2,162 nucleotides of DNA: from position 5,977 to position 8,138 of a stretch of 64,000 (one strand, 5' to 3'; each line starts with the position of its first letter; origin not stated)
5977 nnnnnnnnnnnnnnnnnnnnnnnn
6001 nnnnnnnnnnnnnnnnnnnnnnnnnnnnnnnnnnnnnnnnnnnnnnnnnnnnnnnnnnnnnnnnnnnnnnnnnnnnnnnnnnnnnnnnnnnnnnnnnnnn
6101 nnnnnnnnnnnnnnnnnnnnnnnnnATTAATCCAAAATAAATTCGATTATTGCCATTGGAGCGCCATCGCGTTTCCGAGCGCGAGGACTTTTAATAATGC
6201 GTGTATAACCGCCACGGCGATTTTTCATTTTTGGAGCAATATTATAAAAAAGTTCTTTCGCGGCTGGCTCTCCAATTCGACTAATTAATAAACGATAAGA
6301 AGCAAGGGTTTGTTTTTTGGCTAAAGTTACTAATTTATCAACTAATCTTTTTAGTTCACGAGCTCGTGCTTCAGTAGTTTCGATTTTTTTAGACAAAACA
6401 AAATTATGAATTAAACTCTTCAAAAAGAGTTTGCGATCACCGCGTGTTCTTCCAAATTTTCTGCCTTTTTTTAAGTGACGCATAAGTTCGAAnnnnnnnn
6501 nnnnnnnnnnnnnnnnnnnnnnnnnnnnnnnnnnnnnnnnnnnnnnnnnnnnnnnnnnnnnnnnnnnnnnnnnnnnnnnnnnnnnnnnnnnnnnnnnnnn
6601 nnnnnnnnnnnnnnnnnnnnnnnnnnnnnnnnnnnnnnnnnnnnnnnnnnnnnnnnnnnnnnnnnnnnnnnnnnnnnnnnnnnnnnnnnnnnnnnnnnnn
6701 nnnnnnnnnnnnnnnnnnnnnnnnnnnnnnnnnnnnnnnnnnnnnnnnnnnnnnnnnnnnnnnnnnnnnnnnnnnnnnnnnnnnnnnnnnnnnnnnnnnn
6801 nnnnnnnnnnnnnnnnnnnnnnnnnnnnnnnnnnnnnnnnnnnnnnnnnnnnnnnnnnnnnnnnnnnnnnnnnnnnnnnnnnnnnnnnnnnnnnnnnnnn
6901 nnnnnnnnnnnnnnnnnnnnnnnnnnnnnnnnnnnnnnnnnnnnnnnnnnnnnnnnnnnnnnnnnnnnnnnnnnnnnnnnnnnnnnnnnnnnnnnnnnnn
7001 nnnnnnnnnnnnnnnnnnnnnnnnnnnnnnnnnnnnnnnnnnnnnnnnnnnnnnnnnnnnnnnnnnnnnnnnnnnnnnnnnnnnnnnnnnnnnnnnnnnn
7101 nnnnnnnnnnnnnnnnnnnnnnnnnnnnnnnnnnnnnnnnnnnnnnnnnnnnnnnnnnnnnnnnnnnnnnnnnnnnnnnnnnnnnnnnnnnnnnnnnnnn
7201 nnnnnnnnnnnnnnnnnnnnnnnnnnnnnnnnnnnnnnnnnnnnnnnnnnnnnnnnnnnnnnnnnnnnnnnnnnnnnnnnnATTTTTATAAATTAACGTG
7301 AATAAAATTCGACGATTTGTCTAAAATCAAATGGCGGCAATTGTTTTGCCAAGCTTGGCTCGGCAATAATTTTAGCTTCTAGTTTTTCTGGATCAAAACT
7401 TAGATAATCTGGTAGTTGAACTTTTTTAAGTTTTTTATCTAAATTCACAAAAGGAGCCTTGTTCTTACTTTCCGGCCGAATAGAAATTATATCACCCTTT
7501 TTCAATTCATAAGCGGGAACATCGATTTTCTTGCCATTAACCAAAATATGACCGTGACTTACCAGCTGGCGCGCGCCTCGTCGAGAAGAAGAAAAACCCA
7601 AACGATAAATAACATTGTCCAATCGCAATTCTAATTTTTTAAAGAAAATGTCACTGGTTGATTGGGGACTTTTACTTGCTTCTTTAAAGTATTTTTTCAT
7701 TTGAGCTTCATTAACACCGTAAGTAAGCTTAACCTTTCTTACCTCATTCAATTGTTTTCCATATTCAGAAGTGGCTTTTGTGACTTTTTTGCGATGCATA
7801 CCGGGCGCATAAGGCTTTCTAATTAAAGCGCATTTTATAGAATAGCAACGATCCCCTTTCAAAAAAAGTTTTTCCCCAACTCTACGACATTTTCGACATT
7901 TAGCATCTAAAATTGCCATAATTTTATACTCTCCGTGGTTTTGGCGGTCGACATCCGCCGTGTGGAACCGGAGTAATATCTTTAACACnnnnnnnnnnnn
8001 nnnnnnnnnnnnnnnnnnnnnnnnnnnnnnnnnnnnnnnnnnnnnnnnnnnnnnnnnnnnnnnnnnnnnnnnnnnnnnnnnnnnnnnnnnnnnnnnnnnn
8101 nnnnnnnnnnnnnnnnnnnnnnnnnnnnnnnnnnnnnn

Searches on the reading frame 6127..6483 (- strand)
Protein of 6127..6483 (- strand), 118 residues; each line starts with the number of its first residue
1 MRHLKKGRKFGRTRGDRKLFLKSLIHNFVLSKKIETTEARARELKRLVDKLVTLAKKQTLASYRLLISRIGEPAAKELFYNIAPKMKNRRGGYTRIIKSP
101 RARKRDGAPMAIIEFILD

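Call 4: search_protein_families(library=pfam, proteins=[window:6127-6483:-], max_evalue=1)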
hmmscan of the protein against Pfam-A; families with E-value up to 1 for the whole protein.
window:6127-6483:- (118 aa): 1 family
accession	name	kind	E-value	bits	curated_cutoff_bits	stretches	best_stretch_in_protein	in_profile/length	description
PF01196.24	Ribosomal_L17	-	6e-28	98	27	1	21-116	2-97/97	Ribosomal protein L17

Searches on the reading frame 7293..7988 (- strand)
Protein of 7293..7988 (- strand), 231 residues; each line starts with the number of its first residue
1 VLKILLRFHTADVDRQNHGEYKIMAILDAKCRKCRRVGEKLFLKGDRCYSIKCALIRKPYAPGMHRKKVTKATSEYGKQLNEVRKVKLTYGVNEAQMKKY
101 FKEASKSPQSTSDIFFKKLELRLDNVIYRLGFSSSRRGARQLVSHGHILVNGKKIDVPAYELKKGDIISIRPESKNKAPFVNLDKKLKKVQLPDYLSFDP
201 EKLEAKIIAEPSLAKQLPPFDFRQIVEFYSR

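Call 4: search_protein_families(library=pfam, proteins=[window:7293-7988:-], max_evalue=1)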
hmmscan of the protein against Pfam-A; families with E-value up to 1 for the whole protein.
window:7293-7988:- (231 aa): 12 families
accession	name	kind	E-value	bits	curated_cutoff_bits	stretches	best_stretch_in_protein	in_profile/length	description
PF00163.24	Ribosomal_S4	-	8e-22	78.2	23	1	29-120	5-95/95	Ribosomal protein S4/S9 N-terminal domain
PF01479.30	S4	-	5.3e-20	71.3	22.8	1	121-168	1-48/48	S4 domain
PF22421.1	SYY_C-terminal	-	3.1e-05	24.2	27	1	119-167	17-65/83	Tyrosine--tRNA ligase SYY-like C-terminal domain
PF10690.14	Myticin-prepro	-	0.016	15.9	28.5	1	30-86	35-91/98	Myticin pre-proprotein from the mussel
PF25136.1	DUF7823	-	0.026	15.5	27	1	93-134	27-68/109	Domain of unknown function (DUF7823)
PF14451.12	Ub-Mut7C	-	0.085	13.2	23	1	147-176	51-79/81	Mut7-C ubiquitin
PF25268.1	DUF7866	-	0.11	13.4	27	1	30-60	8-37/54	Domain of unknown function (DUF7866)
PF25683.1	URGCP_GTPase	-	0.11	11.7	55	1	66-127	12-72/396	URGCP-like GTPase domain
PF13275.11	S4_2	-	0.14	12.5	24.6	1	138-173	25-60/65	S4 domain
PF00498.31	FHA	-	0.18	12.7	20.7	1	144-170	40-66/67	FHA domain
PF00122.25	E1-E2_ATPase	-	0.26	11.2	28.1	1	147-174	8-35/181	E1-E2 ATPase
PF25220.1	Sororin_C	-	0.36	11.2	27.4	1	95-104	7-16/24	Sororin C-terminal region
